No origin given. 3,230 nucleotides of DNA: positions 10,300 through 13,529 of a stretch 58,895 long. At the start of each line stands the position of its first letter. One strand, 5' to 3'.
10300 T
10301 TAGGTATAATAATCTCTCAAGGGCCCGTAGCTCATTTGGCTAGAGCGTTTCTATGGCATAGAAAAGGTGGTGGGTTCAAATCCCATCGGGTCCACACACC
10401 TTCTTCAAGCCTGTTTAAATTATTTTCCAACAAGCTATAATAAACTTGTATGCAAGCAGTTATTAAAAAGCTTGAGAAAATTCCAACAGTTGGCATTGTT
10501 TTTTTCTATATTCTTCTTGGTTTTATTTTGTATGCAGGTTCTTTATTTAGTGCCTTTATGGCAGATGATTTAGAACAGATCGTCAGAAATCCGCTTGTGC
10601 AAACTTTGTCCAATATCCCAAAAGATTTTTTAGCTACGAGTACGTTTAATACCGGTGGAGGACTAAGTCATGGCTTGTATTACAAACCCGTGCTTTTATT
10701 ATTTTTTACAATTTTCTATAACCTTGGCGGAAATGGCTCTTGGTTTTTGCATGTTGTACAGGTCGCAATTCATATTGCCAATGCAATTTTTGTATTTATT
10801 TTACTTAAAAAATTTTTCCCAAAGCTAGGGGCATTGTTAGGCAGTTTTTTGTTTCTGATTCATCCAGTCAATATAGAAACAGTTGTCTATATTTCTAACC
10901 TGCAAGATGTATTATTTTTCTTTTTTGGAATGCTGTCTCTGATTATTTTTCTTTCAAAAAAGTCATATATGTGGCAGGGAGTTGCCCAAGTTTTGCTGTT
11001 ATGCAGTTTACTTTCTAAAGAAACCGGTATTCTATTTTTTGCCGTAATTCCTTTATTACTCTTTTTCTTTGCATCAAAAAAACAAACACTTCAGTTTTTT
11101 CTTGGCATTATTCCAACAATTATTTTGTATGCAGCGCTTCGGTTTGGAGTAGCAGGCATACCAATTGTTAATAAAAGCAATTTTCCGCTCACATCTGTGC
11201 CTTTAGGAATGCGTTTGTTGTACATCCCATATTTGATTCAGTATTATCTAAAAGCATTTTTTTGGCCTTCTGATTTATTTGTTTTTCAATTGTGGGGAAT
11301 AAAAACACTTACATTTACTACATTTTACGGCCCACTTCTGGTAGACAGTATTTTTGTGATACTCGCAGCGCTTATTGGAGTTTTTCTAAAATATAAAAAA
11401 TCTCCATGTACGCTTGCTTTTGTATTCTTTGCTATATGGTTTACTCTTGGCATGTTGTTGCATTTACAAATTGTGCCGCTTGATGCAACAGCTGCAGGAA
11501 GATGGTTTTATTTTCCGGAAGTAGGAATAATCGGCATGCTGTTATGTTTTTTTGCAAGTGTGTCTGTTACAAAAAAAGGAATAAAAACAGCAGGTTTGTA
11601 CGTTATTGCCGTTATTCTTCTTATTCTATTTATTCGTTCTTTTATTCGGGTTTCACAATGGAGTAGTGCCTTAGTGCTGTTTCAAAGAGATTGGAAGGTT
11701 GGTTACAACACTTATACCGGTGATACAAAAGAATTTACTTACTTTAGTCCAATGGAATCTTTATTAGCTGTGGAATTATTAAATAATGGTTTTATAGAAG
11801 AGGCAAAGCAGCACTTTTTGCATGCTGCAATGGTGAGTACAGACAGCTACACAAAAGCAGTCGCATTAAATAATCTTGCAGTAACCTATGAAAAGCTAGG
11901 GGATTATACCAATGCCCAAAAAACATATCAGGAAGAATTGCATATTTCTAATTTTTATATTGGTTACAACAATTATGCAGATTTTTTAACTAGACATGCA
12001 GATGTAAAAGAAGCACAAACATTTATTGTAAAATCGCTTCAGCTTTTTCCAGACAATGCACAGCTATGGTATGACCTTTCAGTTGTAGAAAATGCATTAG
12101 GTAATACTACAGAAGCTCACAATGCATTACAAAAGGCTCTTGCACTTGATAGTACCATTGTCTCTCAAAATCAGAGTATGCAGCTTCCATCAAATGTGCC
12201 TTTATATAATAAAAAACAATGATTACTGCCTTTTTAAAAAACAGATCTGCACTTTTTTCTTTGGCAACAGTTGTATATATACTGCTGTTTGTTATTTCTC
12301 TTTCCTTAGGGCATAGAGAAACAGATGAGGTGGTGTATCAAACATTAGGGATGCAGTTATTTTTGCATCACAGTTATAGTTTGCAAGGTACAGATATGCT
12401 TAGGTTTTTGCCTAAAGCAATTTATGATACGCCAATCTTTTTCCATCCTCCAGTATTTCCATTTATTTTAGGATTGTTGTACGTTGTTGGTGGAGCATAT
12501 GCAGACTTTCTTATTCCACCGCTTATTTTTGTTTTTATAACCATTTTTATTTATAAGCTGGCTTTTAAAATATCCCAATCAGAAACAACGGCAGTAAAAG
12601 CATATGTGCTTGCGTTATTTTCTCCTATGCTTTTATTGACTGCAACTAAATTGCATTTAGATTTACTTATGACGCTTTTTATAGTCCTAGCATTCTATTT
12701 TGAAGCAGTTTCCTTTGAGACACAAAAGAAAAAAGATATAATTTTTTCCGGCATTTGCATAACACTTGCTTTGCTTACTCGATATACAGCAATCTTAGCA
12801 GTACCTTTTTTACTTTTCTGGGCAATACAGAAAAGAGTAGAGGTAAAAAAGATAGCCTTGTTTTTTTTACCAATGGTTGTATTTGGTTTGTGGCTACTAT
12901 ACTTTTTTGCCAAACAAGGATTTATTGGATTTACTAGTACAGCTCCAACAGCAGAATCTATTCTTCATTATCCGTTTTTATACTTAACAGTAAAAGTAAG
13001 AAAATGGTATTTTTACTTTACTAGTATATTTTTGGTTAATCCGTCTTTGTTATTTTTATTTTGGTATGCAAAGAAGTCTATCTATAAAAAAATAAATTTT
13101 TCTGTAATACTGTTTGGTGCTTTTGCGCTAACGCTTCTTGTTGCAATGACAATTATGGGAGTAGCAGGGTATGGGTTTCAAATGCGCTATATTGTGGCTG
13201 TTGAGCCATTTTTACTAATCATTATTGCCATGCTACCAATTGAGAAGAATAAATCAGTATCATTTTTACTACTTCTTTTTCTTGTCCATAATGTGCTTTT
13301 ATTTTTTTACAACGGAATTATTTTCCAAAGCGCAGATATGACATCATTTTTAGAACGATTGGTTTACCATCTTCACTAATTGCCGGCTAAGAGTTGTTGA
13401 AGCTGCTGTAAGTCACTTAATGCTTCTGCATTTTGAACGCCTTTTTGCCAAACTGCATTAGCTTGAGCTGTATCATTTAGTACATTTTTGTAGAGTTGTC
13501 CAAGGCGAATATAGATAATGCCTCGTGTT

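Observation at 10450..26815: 16-kb island with eight polytopic GT-C-like membrane enzymes, most fused to TPR repeats: candidate surface-protein O-glycosylation factory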

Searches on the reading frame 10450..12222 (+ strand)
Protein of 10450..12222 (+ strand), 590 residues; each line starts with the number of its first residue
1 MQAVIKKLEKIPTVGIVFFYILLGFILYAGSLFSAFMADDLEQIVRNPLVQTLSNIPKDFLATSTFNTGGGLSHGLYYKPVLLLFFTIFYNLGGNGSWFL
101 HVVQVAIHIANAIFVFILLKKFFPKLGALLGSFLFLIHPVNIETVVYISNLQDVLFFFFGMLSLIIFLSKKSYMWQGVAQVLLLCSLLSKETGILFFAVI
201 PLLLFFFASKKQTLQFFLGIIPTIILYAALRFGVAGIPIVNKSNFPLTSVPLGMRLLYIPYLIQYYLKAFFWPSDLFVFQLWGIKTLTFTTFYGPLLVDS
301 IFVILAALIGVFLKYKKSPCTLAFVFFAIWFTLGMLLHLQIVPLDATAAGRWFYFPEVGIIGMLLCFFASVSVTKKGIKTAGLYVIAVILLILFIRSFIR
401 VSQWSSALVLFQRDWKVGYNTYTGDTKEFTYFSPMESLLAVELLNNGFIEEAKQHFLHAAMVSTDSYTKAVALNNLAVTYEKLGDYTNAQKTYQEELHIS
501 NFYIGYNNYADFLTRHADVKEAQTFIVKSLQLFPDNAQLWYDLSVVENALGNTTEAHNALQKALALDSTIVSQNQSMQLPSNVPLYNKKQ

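Call 4: search_protein_families(library=pfam, proteins=[window:10450-12222:+], max_evalue=0.01)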
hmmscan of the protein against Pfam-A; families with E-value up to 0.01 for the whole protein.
window:10450-12222:+ (590 aa): 13 families
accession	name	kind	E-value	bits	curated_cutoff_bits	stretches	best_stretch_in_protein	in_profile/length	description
PF07719.23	TPR_2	-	9.8e-12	44.5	27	1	471-495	2-26/34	Tetratricopeptide repeat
PF13424.12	TPR_12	-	4.6e-11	43.2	30.1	2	443-497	13-72/77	Tetratricopeptide repeat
PF13181.12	TPR_8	-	4.7e-09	36.1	25.7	1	472-495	3-26/34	Tetratricopeptide repeat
PF13431.12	TPR_17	-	3.5e-08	33.5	24.4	0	528-557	4-33/34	Tetratricopeptide repeat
PF00515.34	TPR_1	-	3.1e-07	30.4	27.8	1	470-495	1-26/34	Tetratricopeptide repeat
PF13428.12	TPR_14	-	2.4e-06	28.1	23.5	0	508-543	6-41/44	Tetratricopeptide repeat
PF13231.12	PMT_2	-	2.7e-05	24.9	26.1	1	80-214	4-138/160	Dolichyl-phosphate-mannose-protein mannosyltransferase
PF14559.12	TPR_19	-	3.8e-05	24.4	25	1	518-566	6-54/68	Tetratricopeptide repeat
PF23914.1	TPR_CcmH_CycH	-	6.3e-05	23.3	42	1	528-569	41-82/158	Cytochrome c-type biogenesis protein H TPR domain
PF13432.12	TPR_16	-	8.6e-05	23.3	32.7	0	530-567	24-61/65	Tetratricopeptide repeat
PF13176.12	TPR_7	-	8.7e-05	22.8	27.9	1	472-498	1-27/36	Tetratricopeptide repeat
PF13374.12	TPR_10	-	0.00051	20.4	27.5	0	470-490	2-22/42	Tetratricopeptide repeat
PF13371.12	TPR_9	-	0.0033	17.8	35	0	529-568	21-60/73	Tetratricopeptide repeat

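Call 5: search_protein_families(library=ncbifam, proteins=[window:10450-12222:+], max_evalue=0.01)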
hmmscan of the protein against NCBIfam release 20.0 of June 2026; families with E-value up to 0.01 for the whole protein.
window:10450-12222:+ (590 aa): 7 families
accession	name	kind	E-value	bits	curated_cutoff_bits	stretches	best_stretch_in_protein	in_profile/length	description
TIGR02521.1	type_IV_pilW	equivalog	6.4e-10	39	154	1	439-570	37-168/234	type IV pilus biogenesis/stability protein PilW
NF040959.1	MamA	equivalog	2.3e-07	30.5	200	1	472-577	73-179/204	magnetosome protein MamA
NF033920.0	C39_PA2778_fam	equivalog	7.3e-07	28.9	150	1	513-566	200-253/255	PA2778 family cysteine peptidase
NF047507.1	TPR_BatC_Lepto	exception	3.9e-05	23.2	175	1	446-518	71-144/214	TPR repeat-containing protein BatC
TIGR02917.1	PEP_TPR_lipo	equivalog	0.00062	17.7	312.2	1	466-566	766-866/899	XrtA/PEP-CTERM system TPR-repeat protein PrsT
TIGR02552.1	LcrH_SycD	equivalog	0.0056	16.4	104.8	0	519-568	68-117/136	SycD/LcrH family type III secretion system chaperone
NF052415.1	T3SS_chap_SctY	equivalog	0.0067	16.9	70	0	436-495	43-102/106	type III secretion apparatus assembly chaperone SctY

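Call 10: search_solved_structures(query=window:10450-12222:+, max_evalue=1)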
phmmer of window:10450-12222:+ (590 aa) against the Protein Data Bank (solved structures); distinct sequences matched with E-value up to 1: 73 (the best 60 are shown).
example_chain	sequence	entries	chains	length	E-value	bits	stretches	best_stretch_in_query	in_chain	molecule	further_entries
9qhb_A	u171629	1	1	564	4.6e-26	94.9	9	470-575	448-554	Engineered tetratricopeptide repeat protein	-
8bu0_A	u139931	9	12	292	1.5e-17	66.8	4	470-569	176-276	Consensus tetratricopeptide repeat protein | Crystal structure of an 8-repeat consensus TPR superhelix with Zinc. | Monomer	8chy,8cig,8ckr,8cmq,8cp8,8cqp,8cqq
9qhc_A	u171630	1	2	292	9e-16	60.9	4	470-568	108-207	Engineered tetratricopeptide repeat protein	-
9gzg_A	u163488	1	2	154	1.3e-12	50.5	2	470-575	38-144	Engineered CTPR protein with glutamic acids for conductivity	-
7yea_A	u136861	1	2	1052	1.7e-12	50.1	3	445-570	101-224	UDP-N-acetylglucosamine--peptide N-acetylglucosaminyltransferase 110 kDa subunit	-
7yeh_B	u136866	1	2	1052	1.7e-12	50.1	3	445-570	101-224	UDP-N-acetylglucosamine--peptide N-acetylglucosaminyltransferase 110 kDa subunit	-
7ntf_A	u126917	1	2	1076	1.8e-12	50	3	445-570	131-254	Isoform 1 of UDP-N-acetylglucosamine--peptide N-acetylglucosaminyltransferase 110 kDa subu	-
8ch0_A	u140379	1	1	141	4.2e-11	45.5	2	471-568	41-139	Consensus tetratricopeptide repeat protein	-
7obi_A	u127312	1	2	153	4.6e-11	45.3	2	470-567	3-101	CTPR-rv4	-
2fo7_A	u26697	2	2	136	6.4e-11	44.9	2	471-568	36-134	SYNTHETIC CONSENSUS TPR PROTEIN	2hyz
1w3b_A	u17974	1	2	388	3.6e-10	42.4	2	445-570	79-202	UDP-N-ACETYLGLUCOSAMINE--PEPTIDE N-ACETYLGLUCOSAMINYLTRANSFERASE 110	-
6eou_A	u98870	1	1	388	3.9e-10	42.3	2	445-570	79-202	UDP-N-acetylglucosamine--peptide N-acetylglucosaminyltransferase 110 kDa subunit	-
1na0_A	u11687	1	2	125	2.2e-08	36.5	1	468-575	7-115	designed protein CTPR3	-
2wqh_A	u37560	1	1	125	5.5e-08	35.2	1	468-569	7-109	CTPR3Y3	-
3kd7_A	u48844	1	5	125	4.6e-07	32.1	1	468-575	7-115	CTPR390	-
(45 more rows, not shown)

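Call 67: predict_structure(alignment_id=A5)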
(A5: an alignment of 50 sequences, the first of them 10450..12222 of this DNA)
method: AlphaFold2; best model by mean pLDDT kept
length: 590 residues; sequences in the alignment: 50
mean_pLDDT: 91.5   pTM: 0.92
mean pLDDT of the five models: 91.5, 90.6, 90.2, 89.7, 89.1
residues with pLDDT >= 90: 468; 70-90: 88; 50-70: 18; < 50: 16
segments of 3 or more residues with pLDDT < 50: 575-590
pLDDT, mean of each block of 10 residues (from residue 1): 87 97 98 94 91 93 82 76 97 95 98 98 96 98 97 98 95 93 97 96 95 93 96 89 80 93 96 93 90 96 98 96 98 93 89 97 96 83 93 97 95 91 68 85 97 96 88 97 98 97 94 95 98 93 96 96 87 52 37
secondary structure, 60 per line:
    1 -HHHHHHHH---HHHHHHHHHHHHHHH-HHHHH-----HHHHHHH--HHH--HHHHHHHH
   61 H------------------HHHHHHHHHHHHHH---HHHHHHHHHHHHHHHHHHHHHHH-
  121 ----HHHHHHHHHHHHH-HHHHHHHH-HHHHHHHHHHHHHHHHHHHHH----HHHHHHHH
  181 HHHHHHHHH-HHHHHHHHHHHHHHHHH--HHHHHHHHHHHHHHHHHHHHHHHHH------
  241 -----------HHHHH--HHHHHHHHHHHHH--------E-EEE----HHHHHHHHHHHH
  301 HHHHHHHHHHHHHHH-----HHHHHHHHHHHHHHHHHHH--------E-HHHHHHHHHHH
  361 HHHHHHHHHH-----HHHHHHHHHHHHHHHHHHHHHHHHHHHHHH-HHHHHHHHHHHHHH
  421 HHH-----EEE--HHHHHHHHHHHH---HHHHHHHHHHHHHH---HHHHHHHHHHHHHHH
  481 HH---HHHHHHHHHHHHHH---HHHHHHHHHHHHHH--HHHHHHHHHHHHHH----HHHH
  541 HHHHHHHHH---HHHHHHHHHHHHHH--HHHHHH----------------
elements in order: H2-9 H13-27 H29-33 H39-45 H53-61 H80-93 H97-119 H125-137 H139-146 H148-168 H173-189 H191-207 H210-234 H252-256 H259-271 E282-284 H289-315 H321-339 H350-370 H376-405 H407-423 E429-431 H434-445 H449-462 H466-482 H486-499 H503-516 H519-532 H537-549 H553-566 H569-574

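Call 71: fold_search(model_id=the predicted structure, library=pdb)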
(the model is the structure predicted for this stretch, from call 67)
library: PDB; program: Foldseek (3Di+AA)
matches with E <= 10: 1341; with E <= 0.001: 30
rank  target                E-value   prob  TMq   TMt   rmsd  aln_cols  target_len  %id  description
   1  8chy                  7.6e-05  1.00  0.27  0.52  10.1       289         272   19  Crystal structure of an 8-repeat consensus TPR superhelix with Zinc. (released 2024-02-21)
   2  9qhb                  8.5e-05  1.00  0.28  0.55  10.1       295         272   18  Crystal structure of 16-repeat CTPR protein with eliminated coordination sites (released 2025-10-22)
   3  1w3b_A                9.8e-05  1.00  0.26  0.39  23.3       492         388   13  The superhelical TPR domain of O-linked GlcNAc transferase reveals structural similarities to importin alpha. (released 2004-09-09)
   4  6b85_A                1.8e-04  1.00  0.22  0.56  17.1       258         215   16  Crystal structure of transmembrane protein TMHC4_R (released 2018-03-14)
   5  7ntf_B                2.5e-04  1.00  0.25  0.19  11.5       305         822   18  Cryo-EM structure of unliganded O-GlcNAc transferase (released 2021-11-17)
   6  6eou                  2.7e-04  1.00  0.25  0.42  17.6       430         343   16  O-GlcNAc transferase TPR domain with the intellectual disability associated mutation L254F (released 2018-05-09)
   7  7obi_A                4.1e-04  1.00  0.21  0.88   1.8       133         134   30  Consensus tetratricopeptide repeat protein type RV4 (released 2022-02-23)
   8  8cm9_B                4.3e-04  1.00  0.22  0.19   1.9       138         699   28  Structure of human O-GlcNAc transferase in complex with UDP and tP11 (released 2023-10-04)
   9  8cm9_A                4.3e-04  1.00  0.22  0.18   2.0       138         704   27  Structure of human O-GlcNAc transferase in complex with UDP and tP11 (released 2023-10-04)
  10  5a01_A                4.5e-04  1.00  0.22  0.19   1.9       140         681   27  O-GlcNAc transferase from Drososphila melanogaster (released 2016-04-27)
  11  6q6g_J                4.6e-04  1.00  0.28  0.32  24.4       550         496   12  Cryo-EM structure of the APC/C-Cdc20-Cdk2-cyclinA2-Cks2 complex, the D1 box class (released 2019-09-11)
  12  7obi_B                4.8e-04  1.00  0.22  0.89   1.9       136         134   28  Consensus tetratricopeptide repeat protein type RV4 (released 2022-02-23)
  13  9gzg_A                5.0e-04  1.00  0.23  0.82   2.5       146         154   27  Crystal structure of CTPR4E4 mutant (released 2025-10-15)
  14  2fo7                  5.2e-04  1.00  0.21  0.84   2.0       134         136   30  Crystal structure of an 8 repeat consensus TPR superhelix (trigonal crystal form) (released 2006-03-07)
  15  8cqp_C                5.2e-04  1.00  0.21  0.85   2.1       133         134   30  Crystal structure of an 8-repeat consensus TPR superhelix with Calcium (low concentration) (released 2024-03-27)
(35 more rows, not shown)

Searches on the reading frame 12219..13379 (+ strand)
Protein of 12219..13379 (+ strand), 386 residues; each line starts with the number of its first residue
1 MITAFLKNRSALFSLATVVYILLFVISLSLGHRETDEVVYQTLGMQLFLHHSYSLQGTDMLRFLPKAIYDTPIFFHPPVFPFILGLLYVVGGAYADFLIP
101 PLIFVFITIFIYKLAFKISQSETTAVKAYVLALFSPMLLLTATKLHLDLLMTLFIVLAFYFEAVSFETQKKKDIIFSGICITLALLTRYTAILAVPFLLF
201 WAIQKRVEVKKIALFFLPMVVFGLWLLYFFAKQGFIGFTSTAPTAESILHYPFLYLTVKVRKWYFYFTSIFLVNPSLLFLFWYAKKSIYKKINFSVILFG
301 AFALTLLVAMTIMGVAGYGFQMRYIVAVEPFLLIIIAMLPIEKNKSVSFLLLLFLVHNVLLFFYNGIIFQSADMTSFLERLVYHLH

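Call 4: search_protein_families(library=pfam, proteins=[window:12219-13379:+], max_evalue=0.01)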
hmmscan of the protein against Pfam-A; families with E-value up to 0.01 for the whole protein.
window:12219-13379:+ (386 aa): 1 family
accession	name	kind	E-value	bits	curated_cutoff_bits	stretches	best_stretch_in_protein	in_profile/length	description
PF13231.12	PMT_2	-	1.5e-12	48.4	26.1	1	76-225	2-152/160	Dolichyl-phosphate-mannose-protein mannosyltransferase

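Call 5: search_protein_families(library=ncbifam, proteins=[window:12219-13379:+], max_evalue=0.01)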
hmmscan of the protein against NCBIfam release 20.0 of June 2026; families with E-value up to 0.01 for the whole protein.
window:12219-13379:+ (386 aa): 1 family
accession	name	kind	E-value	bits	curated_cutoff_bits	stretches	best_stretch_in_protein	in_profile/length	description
NF047440.1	LA3751_2_3_fam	subfamily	3.1e-05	23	200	1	72-365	77-378/460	LA_3751/LA_3752 family putative glycosyltransferase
